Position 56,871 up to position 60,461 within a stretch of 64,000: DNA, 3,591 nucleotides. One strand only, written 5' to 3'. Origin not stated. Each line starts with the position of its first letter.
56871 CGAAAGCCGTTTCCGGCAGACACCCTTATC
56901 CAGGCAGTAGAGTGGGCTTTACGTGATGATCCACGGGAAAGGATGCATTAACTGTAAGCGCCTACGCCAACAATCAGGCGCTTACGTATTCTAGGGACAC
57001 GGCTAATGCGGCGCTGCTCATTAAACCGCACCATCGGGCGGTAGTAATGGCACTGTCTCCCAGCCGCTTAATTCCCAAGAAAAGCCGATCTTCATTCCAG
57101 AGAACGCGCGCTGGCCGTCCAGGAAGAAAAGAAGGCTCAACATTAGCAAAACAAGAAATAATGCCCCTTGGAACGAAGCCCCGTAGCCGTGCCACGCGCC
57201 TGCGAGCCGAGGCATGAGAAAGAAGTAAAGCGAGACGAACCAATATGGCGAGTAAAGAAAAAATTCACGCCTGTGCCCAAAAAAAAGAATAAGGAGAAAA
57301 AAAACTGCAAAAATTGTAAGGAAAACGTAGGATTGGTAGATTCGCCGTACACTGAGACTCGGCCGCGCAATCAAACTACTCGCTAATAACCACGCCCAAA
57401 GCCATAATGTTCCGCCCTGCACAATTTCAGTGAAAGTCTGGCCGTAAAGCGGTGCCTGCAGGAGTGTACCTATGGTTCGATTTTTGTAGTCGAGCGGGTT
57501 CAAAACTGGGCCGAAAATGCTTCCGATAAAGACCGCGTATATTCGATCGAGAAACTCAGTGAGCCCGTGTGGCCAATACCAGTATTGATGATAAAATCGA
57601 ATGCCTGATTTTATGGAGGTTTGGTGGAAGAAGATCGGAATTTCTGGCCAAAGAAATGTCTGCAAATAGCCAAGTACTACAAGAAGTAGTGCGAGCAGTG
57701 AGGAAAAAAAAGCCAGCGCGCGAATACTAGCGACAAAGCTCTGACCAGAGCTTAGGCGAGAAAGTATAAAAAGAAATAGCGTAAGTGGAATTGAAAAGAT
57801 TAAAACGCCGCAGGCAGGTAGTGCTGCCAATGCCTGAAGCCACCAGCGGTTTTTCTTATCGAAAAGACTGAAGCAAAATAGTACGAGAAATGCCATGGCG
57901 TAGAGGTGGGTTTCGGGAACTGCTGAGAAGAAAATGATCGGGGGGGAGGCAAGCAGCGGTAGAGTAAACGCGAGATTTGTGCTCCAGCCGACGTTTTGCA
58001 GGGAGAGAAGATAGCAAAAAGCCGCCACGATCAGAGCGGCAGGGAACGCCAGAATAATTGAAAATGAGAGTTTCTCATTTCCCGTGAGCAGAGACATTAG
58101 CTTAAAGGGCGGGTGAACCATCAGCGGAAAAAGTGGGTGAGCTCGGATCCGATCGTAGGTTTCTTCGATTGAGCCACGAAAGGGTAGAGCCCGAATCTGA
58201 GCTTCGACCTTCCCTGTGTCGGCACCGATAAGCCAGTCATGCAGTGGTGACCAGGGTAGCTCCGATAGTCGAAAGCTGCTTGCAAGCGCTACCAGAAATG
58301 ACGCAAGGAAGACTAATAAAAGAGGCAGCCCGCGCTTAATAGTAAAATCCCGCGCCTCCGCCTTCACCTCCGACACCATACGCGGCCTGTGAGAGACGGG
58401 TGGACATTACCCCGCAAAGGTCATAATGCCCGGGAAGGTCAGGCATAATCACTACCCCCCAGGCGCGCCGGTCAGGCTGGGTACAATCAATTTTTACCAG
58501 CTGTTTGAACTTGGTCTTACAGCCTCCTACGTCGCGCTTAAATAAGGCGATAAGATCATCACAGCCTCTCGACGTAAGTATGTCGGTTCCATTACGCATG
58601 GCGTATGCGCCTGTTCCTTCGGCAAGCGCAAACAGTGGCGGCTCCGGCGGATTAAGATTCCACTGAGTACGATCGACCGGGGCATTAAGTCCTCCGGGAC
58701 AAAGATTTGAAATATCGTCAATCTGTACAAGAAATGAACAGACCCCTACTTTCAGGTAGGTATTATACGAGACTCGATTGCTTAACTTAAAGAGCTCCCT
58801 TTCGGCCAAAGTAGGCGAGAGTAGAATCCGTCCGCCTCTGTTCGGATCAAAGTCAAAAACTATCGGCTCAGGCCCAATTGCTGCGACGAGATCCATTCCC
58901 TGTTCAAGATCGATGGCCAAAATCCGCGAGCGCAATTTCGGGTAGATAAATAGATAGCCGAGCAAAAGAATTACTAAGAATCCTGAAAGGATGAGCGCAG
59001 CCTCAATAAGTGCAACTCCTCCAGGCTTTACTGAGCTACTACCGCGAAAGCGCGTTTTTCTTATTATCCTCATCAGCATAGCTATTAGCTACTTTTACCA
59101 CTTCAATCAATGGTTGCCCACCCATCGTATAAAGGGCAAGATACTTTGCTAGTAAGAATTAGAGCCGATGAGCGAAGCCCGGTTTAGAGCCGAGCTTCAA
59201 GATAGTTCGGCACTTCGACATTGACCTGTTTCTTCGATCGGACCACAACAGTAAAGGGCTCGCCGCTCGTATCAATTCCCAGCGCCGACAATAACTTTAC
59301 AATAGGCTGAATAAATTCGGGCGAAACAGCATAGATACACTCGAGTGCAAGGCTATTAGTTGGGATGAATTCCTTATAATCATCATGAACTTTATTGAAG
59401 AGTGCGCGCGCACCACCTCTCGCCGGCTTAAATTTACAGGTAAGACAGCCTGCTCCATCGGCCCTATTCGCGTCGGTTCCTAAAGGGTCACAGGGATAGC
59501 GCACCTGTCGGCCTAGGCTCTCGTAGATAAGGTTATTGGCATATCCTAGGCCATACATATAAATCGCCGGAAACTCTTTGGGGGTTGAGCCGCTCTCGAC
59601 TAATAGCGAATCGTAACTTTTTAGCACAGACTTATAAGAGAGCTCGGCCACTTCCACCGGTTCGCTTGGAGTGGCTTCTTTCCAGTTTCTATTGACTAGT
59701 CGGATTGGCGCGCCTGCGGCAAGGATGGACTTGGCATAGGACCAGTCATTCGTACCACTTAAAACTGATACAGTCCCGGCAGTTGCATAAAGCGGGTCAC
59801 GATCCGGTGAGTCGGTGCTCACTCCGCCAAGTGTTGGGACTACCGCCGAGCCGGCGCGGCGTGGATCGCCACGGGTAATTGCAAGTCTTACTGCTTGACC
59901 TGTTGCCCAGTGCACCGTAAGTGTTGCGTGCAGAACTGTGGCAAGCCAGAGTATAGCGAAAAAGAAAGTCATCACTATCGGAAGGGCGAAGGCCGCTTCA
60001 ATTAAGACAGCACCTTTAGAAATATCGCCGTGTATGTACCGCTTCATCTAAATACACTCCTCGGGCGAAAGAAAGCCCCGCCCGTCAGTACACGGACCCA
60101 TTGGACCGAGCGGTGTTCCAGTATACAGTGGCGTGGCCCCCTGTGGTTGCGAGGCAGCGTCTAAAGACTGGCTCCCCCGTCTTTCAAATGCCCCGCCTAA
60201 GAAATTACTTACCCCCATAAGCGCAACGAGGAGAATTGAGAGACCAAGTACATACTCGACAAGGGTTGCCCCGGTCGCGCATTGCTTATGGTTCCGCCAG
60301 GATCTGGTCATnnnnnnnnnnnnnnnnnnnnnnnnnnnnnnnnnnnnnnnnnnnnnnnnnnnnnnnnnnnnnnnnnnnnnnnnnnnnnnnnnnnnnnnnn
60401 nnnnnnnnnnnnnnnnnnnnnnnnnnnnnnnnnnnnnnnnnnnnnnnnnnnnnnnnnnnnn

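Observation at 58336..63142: Second flp-like operon with unusual order (871-aa giant protein, flp, two TadE-like genes, membrane protein) preceded by palindromic control elements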

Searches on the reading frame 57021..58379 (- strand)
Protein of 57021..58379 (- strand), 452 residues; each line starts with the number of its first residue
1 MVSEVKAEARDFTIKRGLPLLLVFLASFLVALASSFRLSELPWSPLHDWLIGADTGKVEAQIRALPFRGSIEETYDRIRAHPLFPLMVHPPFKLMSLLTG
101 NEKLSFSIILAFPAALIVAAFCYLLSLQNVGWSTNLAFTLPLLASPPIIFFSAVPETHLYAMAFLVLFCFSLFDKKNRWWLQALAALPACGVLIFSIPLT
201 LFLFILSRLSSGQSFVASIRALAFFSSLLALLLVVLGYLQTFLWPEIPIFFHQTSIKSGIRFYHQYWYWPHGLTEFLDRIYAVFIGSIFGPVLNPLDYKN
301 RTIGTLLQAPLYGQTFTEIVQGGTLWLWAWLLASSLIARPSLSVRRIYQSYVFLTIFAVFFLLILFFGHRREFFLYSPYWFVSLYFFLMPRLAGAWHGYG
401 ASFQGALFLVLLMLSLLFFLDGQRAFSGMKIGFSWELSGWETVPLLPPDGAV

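Call 4: search_protein_families(library=pfam, proteins=[window:57021-58379:-], max_evalue=1)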
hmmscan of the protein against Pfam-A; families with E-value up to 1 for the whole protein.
window:57021-58379:- (452 aa): 0 families

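Call 12: search_protein_families(library=ncbifam, proteins=[window:57021-58379:-], max_evalue=1)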
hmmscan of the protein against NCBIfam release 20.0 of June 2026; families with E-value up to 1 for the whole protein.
window:57021-58379:- (452 aa): 0 families

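Call 17: find_homologous_proteins(query=window:57021-58379:-, max_evalue=0.001)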
Query window:57021-58379:- (452 aa): 1 proteins with E <= 0.001 among 8000 candidates.
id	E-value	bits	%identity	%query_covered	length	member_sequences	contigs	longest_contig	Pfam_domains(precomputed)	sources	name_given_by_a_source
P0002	5.3e-295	996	100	100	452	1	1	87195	-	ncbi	-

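Call 76: search_solved_structures(query=window:57021-58379:-, max_evalue=10)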
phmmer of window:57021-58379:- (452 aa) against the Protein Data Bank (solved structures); distinct sequences matched with E-value up to 10: 0.

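Call 89: predict_structure(protein=window:57021-58379:-)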
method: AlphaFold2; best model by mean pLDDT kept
length: 452 residues; sequences in the alignment: 1
mean_pLDDT: 45.6   pTM: 0.30
mean pLDDT of the five models: 45.6, 42.6, 40.8, 38.8, 38.5
residues with pLDDT >= 90: 0; 70-90: 0; 50-70: 154; < 50: 298
segments of 3 or more residues with pLDDT < 50: 1-21, 23-59, 61-63, 71-75, 77-79, 81-113, 120-159, 173-180, 240-321, 372-383, 425-452
pLDDT, mean of each block of 10 residues (from residue 1): 40 45 47 40 37 44 45 47 39 42 44 49 45 40 37 46 51 46 50 51 58 59 57 52 38 30 30 38 35 35 34 40 52 57 63 63 56 47 50 53 58 59 44 29 32 31
secondary structure, 60 per line:
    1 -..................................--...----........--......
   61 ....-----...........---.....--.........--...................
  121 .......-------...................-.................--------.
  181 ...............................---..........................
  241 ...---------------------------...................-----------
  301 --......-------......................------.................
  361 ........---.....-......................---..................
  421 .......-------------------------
elements in order: H2-35 H45-52 H55-64 H70-80 H84-88 H91-99 H102-127 H135-153 H155-171 H180-211 H215-243 H271-289 H303-308 H316-337 H344-368 H372-376 H378-399 H403-427

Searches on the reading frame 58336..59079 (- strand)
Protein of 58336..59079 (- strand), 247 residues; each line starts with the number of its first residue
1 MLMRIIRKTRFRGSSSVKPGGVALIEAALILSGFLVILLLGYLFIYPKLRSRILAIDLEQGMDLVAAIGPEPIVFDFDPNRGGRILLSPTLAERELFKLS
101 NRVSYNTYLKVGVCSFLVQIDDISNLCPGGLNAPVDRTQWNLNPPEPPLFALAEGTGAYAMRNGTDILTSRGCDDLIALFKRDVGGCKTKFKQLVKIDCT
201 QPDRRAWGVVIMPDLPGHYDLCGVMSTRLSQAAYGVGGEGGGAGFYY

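Call 4: search_protein_families(library=pfam, proteins=[window:58336-59079:-], max_evalue=1)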
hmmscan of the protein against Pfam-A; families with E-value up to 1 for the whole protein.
window:58336-59079:- (247 aa): 0 families

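Call 12: search_protein_families(library=ncbifam, proteins=[window:58336-59079:-], max_evalue=1)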
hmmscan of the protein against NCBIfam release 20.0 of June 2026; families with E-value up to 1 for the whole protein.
window:58336-59079:- (247 aa): 0 families

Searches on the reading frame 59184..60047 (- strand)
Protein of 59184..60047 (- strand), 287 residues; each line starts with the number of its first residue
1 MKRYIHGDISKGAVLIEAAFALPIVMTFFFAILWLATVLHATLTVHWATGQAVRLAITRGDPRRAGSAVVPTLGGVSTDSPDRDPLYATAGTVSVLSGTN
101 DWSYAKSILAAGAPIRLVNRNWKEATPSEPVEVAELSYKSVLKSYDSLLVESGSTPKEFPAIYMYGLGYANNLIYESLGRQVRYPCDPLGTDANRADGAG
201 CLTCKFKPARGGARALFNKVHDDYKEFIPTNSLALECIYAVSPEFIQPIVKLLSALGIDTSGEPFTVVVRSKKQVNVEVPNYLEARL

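Call 4: search_protein_families(library=pfam, proteins=[window:59184-60047:-], max_evalue=1)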
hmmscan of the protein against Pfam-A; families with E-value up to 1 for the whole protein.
window:59184-60047:- (287 aa): 1 family
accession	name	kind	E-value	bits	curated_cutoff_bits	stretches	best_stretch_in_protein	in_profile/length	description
PF07811.17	TadE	-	5.1e-06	27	22.9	1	12-54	1-43/43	TadE-like protein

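Call 12: search_protein_families(library=ncbifam, proteins=[window:59184-60047:-], max_evalue=1)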
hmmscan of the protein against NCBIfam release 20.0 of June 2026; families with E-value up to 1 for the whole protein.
window:59184-60047:- (287 aa): 1 family
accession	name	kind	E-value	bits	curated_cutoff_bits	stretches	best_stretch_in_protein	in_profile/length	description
NF041390.1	TadE_Rv3655c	subfamily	0.00033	21.1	40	1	16-70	1-58/101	TadE family type IV pilus minor pilin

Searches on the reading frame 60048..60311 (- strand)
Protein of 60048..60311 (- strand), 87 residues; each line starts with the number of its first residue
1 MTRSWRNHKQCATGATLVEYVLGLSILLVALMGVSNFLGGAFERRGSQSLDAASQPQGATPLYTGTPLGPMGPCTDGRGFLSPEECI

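Call 4: search_protein_families(library=pfam, proteins=[window:60048-60311:-], max_evalue=1)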
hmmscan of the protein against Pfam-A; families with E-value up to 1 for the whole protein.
window:60048-60311:- (87 aa): 2 families
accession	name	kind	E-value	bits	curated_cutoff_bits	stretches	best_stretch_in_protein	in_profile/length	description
PF09990.14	DUF2231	-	0.05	14.1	26.4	1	4-41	92-128/139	Predicted membrane protein (DUF2231)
PF23958.1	DUF7287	-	0.088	13.8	27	1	14-44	4-34/157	Family of unknown function (DUF7287)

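Call 12: search_protein_families(library=ncbifam, proteins=[window:60048-60311:-], max_evalue=1)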
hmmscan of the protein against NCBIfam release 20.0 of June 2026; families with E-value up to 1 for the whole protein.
window:60048-60311:- (87 aa): 0 families

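Call 68: list_cluster_members(proteins=[P0001, window:60048-60311:-, window:59184-60047:-, window:58336-59079:-, P0002, window:7402-9117:+, window:24464-26605:-])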
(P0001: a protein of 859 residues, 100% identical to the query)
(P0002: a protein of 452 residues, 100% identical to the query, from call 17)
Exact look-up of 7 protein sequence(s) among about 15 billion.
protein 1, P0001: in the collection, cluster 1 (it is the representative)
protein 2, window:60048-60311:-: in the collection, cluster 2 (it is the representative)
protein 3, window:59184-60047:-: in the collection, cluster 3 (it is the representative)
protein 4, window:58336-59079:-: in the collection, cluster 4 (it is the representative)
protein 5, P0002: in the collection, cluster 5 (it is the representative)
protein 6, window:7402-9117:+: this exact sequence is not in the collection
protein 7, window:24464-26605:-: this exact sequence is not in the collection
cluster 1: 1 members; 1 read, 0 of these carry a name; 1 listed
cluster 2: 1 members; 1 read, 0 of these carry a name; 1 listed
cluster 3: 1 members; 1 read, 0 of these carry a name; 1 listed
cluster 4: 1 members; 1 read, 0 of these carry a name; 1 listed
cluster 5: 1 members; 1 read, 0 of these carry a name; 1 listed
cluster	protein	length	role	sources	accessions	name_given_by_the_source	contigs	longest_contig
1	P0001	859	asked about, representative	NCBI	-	-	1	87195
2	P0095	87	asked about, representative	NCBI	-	-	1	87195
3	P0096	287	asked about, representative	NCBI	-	-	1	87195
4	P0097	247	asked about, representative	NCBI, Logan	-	-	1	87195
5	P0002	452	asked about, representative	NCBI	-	-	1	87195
